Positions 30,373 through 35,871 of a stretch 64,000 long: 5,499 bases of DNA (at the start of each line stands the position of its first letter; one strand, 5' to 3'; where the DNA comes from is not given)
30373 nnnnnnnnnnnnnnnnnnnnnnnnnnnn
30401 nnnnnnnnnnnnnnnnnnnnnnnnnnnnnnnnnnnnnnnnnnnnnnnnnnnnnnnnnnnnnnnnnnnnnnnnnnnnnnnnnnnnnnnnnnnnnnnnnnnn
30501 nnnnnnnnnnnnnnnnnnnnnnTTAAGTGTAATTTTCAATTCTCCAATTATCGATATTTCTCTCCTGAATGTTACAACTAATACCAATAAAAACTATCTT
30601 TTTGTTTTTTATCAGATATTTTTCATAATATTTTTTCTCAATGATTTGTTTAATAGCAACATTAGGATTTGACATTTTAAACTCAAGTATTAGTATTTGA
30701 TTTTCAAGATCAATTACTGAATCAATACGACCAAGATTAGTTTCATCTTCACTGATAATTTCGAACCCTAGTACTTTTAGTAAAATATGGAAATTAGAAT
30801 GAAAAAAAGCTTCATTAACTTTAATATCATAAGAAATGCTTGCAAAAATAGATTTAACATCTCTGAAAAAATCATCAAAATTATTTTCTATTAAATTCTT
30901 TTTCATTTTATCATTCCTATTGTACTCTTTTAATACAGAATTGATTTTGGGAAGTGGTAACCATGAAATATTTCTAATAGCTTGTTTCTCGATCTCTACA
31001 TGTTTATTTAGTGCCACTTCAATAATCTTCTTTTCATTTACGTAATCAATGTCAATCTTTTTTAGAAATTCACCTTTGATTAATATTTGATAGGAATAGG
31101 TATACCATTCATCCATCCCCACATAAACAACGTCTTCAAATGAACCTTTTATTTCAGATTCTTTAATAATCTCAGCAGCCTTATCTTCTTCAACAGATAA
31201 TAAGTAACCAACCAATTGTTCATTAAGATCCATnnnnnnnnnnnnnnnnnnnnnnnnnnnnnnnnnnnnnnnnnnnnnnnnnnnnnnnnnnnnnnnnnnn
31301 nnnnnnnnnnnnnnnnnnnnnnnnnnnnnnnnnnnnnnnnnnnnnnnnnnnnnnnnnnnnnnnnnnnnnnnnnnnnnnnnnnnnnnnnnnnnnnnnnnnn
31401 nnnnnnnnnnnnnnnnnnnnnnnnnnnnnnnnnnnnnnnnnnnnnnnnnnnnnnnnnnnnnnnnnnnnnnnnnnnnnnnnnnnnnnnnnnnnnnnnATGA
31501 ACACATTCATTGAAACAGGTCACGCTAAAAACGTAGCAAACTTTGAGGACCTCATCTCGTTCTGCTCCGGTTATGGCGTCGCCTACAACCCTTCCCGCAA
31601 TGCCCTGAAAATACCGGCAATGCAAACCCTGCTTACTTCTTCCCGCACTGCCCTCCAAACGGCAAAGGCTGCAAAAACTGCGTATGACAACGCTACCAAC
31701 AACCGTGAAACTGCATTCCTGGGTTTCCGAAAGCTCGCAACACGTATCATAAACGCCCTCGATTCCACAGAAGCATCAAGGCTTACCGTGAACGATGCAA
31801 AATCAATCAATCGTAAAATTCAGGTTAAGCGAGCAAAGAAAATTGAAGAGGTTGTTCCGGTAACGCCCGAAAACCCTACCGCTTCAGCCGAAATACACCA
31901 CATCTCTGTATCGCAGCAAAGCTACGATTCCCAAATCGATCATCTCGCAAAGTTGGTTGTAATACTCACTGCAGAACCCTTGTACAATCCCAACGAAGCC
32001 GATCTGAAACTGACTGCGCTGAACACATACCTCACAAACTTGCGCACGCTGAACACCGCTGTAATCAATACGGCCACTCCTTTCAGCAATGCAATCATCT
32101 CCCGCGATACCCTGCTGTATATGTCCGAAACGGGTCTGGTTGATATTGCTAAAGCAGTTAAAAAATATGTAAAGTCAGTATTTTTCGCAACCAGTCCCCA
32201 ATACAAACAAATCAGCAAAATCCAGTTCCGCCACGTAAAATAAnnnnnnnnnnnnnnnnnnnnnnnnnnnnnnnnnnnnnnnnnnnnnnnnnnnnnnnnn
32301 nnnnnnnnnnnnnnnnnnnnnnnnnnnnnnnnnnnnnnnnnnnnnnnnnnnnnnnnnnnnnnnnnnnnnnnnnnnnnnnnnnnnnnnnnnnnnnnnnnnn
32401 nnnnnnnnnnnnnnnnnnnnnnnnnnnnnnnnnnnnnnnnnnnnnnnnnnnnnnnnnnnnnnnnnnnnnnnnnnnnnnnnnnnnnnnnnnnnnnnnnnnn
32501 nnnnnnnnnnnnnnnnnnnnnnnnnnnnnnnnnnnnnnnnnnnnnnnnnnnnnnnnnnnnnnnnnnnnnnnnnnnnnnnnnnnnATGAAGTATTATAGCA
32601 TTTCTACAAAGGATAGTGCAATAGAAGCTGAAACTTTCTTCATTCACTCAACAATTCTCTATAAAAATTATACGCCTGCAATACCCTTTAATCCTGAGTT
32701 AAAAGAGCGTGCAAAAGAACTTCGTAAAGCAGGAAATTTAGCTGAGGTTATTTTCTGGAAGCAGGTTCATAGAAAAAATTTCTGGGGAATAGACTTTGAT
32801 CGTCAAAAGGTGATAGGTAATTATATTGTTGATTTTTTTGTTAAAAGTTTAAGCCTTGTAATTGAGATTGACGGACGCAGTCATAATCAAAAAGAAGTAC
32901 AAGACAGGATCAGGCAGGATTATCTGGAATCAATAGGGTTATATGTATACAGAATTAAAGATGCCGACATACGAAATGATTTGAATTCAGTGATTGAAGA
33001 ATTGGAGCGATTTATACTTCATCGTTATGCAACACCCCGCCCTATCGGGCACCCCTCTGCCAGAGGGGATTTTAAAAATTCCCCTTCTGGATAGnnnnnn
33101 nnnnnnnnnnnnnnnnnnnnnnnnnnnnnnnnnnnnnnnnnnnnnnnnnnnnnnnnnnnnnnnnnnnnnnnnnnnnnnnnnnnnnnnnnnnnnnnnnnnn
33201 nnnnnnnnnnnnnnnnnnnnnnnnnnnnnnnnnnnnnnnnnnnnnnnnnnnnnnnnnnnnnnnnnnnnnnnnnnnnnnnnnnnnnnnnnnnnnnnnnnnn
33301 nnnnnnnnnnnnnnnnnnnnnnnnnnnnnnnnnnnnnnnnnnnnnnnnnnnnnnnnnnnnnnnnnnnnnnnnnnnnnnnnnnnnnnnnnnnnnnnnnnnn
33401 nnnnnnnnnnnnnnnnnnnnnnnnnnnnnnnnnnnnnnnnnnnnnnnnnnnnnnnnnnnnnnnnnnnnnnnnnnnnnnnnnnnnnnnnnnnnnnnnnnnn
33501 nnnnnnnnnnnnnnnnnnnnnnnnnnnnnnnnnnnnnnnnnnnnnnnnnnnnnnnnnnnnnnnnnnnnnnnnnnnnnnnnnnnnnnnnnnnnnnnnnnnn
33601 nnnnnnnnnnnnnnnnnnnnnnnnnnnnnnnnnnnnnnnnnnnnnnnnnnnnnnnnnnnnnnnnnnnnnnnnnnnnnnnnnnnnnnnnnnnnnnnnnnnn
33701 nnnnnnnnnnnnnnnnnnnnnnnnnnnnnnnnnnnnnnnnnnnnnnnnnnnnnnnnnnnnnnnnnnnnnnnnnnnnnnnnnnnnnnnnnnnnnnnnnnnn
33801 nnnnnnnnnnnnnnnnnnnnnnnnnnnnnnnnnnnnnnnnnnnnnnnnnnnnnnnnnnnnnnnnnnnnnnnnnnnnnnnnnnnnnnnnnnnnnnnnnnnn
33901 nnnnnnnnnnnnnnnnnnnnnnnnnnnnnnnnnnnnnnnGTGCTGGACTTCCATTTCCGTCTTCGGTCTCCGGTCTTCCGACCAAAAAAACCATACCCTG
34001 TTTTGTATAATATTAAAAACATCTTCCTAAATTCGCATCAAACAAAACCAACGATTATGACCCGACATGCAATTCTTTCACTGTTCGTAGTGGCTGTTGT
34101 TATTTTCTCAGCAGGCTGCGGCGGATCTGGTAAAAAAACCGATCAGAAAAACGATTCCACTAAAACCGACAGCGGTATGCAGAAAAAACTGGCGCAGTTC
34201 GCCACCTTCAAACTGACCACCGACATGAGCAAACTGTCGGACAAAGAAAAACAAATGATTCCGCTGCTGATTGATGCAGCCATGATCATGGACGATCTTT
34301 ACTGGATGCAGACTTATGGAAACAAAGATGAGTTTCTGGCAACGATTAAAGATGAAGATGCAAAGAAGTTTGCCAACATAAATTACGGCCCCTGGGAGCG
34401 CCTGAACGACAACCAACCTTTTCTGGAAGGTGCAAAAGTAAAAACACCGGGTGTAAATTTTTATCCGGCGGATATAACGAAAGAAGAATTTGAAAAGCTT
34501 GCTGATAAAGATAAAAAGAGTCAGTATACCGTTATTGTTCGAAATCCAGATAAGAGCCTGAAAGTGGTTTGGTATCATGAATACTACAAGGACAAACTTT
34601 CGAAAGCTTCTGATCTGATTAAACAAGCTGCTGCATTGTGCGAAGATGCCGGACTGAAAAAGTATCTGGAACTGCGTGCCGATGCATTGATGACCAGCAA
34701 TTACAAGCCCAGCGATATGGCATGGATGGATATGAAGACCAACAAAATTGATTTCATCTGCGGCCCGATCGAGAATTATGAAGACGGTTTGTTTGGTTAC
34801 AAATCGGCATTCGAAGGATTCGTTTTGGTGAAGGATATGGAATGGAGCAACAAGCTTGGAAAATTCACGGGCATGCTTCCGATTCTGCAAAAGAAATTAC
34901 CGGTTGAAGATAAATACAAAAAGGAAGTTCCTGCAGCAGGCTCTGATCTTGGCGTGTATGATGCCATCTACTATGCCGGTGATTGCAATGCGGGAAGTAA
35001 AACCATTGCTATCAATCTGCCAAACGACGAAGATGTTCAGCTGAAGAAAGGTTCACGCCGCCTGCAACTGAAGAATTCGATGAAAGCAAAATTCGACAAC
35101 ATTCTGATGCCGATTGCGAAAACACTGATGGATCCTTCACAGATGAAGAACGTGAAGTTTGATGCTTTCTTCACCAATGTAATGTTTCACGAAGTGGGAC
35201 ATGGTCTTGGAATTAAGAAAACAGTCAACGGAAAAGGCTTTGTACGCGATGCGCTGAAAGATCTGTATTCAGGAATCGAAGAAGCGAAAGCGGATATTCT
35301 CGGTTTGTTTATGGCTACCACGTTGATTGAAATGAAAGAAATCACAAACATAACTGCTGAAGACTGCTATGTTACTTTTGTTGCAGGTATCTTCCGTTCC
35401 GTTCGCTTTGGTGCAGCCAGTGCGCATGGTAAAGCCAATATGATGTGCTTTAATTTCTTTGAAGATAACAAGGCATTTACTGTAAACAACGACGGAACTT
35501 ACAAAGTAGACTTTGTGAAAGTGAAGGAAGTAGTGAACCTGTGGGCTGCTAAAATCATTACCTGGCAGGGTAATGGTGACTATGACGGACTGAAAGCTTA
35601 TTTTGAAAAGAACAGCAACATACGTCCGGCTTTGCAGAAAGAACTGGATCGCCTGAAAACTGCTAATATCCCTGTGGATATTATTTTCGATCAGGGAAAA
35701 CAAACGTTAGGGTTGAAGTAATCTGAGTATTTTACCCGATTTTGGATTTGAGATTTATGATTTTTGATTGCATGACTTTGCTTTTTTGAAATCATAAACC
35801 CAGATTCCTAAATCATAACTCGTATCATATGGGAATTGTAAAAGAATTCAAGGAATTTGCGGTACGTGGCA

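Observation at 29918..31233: AT-rich two-gene cassette: a PD-(D/E)XK nuclease domain with an unplaced N-domain plus a single-pass membrane partner (candidate undescribed defence or abortive-infection pair)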

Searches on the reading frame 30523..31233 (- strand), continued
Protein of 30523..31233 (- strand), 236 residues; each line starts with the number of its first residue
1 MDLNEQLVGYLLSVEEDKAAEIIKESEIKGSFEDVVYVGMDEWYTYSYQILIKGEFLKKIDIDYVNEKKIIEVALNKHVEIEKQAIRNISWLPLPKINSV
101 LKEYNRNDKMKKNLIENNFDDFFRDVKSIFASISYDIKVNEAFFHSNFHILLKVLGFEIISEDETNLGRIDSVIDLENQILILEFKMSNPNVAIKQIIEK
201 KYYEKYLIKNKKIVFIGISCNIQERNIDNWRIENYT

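Call 102: find_encoding_contigs(protein=P0017, flank=5000, max_places=2)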
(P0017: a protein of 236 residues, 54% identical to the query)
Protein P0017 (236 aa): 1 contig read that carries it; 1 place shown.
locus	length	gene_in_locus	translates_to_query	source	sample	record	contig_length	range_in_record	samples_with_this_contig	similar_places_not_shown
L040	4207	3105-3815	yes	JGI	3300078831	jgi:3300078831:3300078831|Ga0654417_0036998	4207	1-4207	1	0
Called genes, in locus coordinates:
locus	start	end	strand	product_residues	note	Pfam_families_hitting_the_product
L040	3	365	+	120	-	?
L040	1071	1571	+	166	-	-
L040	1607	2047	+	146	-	-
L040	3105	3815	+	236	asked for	PF08011:PDDEXK_9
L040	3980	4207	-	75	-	?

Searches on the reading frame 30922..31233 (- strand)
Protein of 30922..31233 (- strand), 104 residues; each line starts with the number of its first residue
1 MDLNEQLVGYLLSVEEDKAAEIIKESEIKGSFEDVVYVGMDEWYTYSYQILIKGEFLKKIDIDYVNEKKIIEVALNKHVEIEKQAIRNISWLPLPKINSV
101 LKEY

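Call 48: find_homologous_proteins(query=A4, max_evalue=0.01)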
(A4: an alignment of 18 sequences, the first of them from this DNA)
Query A4 (18 sequences): 904 candidates shared short words with the query, none scored E <= 0.01.

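Call 49: search_protein_families(library=pfam, alignment_id=A4, max_evalue=10)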
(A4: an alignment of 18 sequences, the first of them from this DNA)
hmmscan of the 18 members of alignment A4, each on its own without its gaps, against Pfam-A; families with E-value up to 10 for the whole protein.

A. member 1, seq(104 aa): 0 families

B. families by the number of members that match (of 18 scanned): 10 families
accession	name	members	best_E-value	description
PF20956.2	DUF4931_C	1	0.015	Domain of unknown function (DUF4931) C-terminal domain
PF19336.4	DUF5921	1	0.025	Domain of unknown function (DUF5921)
PF12376.13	DUF3654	1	0.032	Protein of unknown function (DUF3654)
PF17373.7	DUF5395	1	0.038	Family of unknown function (DUF5395)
PF06998.16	DUF1307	1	0.05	Protein of unknown function (DUF1307)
PF14527.11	LAGLIDADG_WhiA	1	0.075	WhiA LAGLIDADG-like domain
PF05300.16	MIC19_MIC25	1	0.085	MICOS complex subunit MIC19/MIC25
PF16217.10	M64_N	1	0.11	Peptidase M64 N-terminus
PF08906.16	T6SS_Tdi1_C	1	0.13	T6SS immunity protein Tdi1, C-terminal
PF07720.18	TPR_3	1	0.2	Tetratricopeptide repeat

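Call 50: search_solved_structures(query=A4, max_evalue=10)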
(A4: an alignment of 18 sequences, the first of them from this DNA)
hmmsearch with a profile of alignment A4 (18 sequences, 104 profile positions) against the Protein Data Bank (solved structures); distinct sequences matched with E-value up to 10: 3.
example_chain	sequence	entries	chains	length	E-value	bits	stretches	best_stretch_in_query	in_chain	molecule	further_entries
4ds1_A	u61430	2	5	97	0.18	15.1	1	15-85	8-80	Dynein light chain 1, cytoplasmic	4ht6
7n9f_o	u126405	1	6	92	0.18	15.1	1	15-85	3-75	Dynein light chain 1, cytoplasmic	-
1x1n_A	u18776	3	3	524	4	10.8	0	51-76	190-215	4-alpha-glucanotransferase | 4-alpha-glucanotransferase, chloroplastic/amyloplastic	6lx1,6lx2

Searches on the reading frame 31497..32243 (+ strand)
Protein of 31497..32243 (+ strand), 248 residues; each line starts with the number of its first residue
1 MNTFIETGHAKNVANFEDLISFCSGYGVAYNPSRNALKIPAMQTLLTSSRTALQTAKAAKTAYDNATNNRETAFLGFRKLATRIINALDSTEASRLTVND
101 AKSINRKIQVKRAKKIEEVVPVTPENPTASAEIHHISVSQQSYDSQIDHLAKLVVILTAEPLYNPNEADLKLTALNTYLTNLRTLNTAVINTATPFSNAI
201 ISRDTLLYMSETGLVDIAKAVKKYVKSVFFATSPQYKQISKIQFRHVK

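Call 3: search_protein_families(library=pfam, proteins=[window:31497-32243:+], max_evalue=1)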
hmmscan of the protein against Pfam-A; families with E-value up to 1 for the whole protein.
window:31497-32243:+ (248 aa): 1 family
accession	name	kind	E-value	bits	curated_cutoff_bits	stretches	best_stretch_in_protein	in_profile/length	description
PF05396.16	Phage_T7_Capsid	-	0.049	14.4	27.1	1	104-206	13-113/188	Phage T7 capsid assembly protein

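Call 4: search_protein_families(library=padloc, proteins=[window:31497-32243:+], max_evalue=1)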
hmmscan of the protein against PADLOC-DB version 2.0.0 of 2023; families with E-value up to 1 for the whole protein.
window:31497-32243:+ (248 aa): 0 families

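Call 5: search_protein_families(library=ncbifam, proteins=[window:31497-32243:+], max_evalue=1)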
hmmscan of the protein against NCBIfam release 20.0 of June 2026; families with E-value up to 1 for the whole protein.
window:31497-32243:+ (248 aa): 1 family
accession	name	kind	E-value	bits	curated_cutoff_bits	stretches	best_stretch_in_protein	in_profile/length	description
NF047383.1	T4SS_eff_BspC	equivalog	0.046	13.7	200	1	41-111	35-103/136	type IV secretion system effector BspC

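Call 32: search_protein_families(library=phrogs, proteins=[window:31497-32243:+], max_evalue=1)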
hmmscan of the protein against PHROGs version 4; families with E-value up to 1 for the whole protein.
window:31497-32243:+ (248 aa): 1 family
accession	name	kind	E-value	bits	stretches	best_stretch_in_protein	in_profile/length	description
phrog_1836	-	tail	0.083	13.5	1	38-167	36-143/366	tail fiber protein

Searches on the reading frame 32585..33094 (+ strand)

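Call 3: search_protein_families(library=pfam, proteins=[window:32585-33094:+], max_evalue=1)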
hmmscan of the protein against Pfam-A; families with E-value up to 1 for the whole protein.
window:32585-33094:+ (169 aa): 4 families
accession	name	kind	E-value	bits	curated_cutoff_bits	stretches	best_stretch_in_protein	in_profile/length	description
PF04480.18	DUF559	-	1.5e-26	92.8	20.6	1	39-142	3-106/109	Protein of unknown function (DUF559)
PF18741.7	MTES_1575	-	2.7e-07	31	38.2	1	67-144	12-96/96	REase_MTES_1575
PF10881.14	DUF2726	-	0.003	17.7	24.7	1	88-138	70-121/126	Protein of unknown function (DUF2726)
PF07944.18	Beta-AFase-like_GH127_cat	-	0.21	11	24.9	1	94-142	44-92/376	Beta-L-arabinofuranosidase, GH127 catalytic domain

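Call 4: search_protein_families(library=padloc, proteins=[window:32585-33094:+], max_evalue=1)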
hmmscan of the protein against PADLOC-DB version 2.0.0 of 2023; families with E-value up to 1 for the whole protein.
window:32585-33094:+ (169 aa): 2 families
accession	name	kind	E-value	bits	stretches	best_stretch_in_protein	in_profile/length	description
PDLC03210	mREase_II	-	2.2e-05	21.9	1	79-144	52-119/294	Type II methyl-directed restriction enzyme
PDLC02868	DpdF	-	4.7e-05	19.3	1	81-138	83-142/1078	DpdF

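Call 5: search_protein_families(library=ncbifam, proteins=[window:32585-33094:+], max_evalue=1)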
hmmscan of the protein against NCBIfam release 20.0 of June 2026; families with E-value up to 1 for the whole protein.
window:32585-33094:+ (169 aa): 2 families
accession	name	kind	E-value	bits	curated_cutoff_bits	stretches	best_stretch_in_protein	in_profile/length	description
NF007294.0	PRK09767.1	equivalog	1.9e-14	53.7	218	1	39-142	5-108/117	DUF559 domain-containing protein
NF040549.1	Nt5e_LPXTG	exception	0.25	9.5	1050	1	75-121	476-519/731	cell surface ecto-5'-nucleotidase Nt5e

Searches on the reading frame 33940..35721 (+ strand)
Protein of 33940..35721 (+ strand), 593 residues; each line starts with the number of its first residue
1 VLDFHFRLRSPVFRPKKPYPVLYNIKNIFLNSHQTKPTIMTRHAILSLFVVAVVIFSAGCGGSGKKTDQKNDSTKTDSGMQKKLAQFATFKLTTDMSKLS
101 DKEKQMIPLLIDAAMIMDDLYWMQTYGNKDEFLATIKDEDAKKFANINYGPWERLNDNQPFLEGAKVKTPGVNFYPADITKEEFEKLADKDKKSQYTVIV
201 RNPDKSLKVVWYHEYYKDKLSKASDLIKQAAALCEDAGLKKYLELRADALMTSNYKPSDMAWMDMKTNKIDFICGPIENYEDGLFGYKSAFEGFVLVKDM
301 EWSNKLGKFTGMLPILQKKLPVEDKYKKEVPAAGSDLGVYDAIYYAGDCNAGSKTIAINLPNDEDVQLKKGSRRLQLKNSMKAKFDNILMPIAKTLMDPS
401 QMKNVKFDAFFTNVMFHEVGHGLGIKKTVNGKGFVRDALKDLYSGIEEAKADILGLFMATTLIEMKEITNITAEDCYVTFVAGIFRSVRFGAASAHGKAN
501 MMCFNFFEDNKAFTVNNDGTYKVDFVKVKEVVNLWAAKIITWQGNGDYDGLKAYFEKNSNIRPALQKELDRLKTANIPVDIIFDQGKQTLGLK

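Call 33: search_protein_families(library=pfam, proteins=[window:33940-35721:+], max_evalue=0.001)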
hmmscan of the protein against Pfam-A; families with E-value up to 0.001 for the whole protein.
window:33940-35721:+ (593 aa): 1 family
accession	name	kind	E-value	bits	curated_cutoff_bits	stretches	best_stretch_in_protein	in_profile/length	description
PF03571.21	Peptidase_M49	-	1.6e-18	66.9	21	1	204-424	89-306/548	Peptidase family M49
